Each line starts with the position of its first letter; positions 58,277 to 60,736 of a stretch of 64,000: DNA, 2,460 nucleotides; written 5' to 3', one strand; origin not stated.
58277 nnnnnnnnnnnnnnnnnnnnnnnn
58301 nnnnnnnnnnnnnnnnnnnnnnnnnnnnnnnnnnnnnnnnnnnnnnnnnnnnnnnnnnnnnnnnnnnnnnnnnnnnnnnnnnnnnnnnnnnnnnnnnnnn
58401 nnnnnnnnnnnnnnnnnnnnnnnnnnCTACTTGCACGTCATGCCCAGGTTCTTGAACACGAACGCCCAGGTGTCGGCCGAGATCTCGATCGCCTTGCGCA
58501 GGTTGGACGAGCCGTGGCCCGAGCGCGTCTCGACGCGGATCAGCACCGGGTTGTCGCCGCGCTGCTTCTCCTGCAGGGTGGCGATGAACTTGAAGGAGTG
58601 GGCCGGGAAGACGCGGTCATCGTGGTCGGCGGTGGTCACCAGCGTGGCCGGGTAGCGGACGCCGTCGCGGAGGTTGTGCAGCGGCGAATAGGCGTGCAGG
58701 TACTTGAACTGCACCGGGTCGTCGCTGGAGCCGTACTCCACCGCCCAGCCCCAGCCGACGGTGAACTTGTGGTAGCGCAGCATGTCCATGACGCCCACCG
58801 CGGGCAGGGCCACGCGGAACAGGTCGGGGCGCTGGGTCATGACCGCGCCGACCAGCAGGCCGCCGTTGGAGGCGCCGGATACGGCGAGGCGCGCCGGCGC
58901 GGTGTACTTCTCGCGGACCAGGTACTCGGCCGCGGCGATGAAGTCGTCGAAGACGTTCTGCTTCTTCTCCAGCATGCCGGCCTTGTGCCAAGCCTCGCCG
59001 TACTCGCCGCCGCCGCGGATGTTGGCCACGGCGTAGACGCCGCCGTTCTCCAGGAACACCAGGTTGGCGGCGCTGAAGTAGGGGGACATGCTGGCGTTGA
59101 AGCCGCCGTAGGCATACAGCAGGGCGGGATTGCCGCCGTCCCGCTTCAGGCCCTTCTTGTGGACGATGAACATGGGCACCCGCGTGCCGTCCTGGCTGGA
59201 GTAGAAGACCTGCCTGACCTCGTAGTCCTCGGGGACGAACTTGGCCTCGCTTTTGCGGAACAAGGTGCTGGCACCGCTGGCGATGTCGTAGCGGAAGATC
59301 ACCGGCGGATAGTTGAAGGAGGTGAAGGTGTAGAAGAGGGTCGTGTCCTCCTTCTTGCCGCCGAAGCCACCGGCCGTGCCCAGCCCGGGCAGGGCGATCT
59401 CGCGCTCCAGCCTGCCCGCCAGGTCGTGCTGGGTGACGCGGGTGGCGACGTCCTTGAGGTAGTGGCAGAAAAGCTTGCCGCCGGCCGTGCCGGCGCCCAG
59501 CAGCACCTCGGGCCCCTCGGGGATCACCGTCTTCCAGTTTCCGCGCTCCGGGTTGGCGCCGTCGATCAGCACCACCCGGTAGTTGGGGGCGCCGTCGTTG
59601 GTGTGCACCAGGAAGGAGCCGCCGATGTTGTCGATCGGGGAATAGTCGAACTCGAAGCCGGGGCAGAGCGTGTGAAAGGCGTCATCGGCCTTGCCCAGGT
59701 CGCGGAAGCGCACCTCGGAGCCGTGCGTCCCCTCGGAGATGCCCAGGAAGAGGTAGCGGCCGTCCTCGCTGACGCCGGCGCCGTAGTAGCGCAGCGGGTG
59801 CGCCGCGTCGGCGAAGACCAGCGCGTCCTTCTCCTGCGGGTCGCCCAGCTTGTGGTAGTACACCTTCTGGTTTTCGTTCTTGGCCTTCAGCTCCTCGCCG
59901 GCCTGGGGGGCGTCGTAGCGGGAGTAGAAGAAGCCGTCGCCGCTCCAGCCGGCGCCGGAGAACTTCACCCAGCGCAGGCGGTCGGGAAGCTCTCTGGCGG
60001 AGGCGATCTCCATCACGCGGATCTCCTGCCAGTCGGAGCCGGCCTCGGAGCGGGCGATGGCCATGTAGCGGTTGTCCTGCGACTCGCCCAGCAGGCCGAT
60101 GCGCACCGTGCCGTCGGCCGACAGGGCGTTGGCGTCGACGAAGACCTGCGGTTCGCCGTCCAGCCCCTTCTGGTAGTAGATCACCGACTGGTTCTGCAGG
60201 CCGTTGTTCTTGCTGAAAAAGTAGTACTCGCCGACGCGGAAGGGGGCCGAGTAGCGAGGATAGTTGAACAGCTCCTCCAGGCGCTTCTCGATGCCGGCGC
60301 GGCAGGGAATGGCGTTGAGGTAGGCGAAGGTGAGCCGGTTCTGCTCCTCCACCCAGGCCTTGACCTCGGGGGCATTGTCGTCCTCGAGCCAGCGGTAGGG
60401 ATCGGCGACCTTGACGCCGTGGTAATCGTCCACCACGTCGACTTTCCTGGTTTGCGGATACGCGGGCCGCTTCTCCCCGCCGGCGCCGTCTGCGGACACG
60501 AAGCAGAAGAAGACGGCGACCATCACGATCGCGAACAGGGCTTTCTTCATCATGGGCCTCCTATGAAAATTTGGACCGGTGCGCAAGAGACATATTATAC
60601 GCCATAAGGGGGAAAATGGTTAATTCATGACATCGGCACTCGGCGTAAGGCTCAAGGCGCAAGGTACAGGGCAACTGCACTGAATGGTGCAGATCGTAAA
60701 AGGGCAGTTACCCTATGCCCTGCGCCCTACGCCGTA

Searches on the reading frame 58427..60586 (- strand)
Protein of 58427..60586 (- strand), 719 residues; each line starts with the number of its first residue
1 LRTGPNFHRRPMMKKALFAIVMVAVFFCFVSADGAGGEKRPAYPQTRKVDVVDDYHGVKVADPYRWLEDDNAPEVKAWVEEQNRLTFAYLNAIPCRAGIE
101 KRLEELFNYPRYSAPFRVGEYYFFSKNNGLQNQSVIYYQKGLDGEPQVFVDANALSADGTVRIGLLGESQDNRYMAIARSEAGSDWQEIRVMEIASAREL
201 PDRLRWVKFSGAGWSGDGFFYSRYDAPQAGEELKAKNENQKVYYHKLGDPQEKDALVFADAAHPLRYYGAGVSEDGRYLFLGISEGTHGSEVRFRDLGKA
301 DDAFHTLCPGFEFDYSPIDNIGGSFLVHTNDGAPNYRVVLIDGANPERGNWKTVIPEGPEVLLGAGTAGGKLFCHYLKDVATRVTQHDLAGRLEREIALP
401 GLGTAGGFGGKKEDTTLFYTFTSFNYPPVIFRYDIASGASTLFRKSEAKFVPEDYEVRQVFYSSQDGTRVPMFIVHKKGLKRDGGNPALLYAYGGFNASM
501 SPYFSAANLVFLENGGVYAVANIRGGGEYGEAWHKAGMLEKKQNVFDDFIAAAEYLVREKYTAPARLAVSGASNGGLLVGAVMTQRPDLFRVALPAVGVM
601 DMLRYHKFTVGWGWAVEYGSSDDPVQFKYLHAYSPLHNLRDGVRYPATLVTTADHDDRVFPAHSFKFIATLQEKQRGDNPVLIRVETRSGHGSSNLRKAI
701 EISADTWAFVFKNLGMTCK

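Call 8: search_protein_families(library=pfam, proteins=[window:58427-60586:-], max_evalue=0.001)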
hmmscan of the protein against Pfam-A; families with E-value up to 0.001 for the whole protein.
window:58427-60586:- (719 aa): 2 families
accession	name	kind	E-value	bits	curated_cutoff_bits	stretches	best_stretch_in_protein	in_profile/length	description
PF02897.21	Peptidase_S9_N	-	7.5e-126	420.7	24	1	44-445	1-413/414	Prolyl oligopeptidase, N-terminal beta-propeller domain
PF00326.27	Peptidase_S9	-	5.3e-63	212.8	22.6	1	503-716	2-212/213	Prolyl oligopeptidase family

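Call 54: search_protein_families(library=ncbifam, proteins=[window:58427-60586:-], max_evalue=0.00001)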
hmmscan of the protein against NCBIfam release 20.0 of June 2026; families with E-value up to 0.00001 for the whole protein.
window:58427-60586:- (719 aa): 2 families
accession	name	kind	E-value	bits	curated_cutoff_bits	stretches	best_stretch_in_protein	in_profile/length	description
NF007511.0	PRK10115.1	equivalog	1.5e-60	205.4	1313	1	44-710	3-672/686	oligopeptidase B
NF053518.1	DipepPtdsDpp5Prph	equivalog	2.9e-09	36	900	1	416-602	353-543/655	dipeptidyl-peptidase Dpp5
